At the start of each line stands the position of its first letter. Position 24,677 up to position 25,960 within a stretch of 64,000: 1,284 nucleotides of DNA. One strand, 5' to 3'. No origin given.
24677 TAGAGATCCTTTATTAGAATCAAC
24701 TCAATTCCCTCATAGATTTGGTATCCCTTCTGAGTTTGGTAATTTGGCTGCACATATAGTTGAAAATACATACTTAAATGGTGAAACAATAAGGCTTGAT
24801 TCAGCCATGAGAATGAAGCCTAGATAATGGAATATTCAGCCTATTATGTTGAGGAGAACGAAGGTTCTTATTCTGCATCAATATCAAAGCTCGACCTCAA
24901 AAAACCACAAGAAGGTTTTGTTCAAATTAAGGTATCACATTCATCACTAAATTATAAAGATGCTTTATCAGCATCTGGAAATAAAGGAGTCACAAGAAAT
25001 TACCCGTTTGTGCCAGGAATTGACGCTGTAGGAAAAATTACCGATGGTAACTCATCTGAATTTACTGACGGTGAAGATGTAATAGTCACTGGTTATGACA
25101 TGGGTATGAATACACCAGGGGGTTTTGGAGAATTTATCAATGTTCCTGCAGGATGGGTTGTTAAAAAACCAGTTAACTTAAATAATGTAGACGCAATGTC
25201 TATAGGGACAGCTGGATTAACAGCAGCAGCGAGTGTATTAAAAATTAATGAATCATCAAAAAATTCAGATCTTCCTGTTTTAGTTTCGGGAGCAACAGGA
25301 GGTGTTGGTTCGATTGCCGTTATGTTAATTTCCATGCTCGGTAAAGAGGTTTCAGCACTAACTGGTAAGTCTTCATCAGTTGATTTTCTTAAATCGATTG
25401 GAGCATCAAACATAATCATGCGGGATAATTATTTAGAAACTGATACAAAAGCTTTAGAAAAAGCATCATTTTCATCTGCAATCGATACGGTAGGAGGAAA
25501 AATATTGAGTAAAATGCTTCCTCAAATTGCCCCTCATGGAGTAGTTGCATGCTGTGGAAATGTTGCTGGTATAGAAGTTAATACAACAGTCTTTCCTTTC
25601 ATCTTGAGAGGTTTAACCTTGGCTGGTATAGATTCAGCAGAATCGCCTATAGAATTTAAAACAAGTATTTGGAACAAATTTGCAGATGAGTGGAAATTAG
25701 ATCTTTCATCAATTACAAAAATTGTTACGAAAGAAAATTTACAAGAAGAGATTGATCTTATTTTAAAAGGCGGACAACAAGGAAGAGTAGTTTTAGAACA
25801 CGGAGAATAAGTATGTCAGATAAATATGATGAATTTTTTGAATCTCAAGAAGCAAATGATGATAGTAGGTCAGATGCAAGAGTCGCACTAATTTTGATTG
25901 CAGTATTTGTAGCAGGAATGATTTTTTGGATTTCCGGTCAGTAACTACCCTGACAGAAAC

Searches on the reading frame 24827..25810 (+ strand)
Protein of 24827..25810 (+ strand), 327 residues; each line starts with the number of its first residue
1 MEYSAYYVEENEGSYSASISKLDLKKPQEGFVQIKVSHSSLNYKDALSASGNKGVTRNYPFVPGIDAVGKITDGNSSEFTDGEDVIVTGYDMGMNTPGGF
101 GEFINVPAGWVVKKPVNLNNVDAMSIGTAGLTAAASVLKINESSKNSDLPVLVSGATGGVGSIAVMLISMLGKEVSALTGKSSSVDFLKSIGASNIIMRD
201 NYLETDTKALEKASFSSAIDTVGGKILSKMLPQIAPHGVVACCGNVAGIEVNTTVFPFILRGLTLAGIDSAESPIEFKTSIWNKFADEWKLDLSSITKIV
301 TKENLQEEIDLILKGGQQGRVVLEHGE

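Call 22: search_protein_families(library=pfam, proteins=[window:24827-25810:+], max_evalue=0.000001)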
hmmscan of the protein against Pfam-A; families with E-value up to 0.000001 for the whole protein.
window:24827-25810:+ (327 aa): 2 families
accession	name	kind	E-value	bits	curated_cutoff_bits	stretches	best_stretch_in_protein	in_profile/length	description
PF00107.32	ADH_zinc_N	-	1.2e-12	48.3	31.8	1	159-279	1-122/129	Zinc-binding dehydrogenase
PF08240.17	ADH_N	-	5.5e-10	39.9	23.5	1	29-115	2-103/104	Alcohol dehydrogenase GroES-like domain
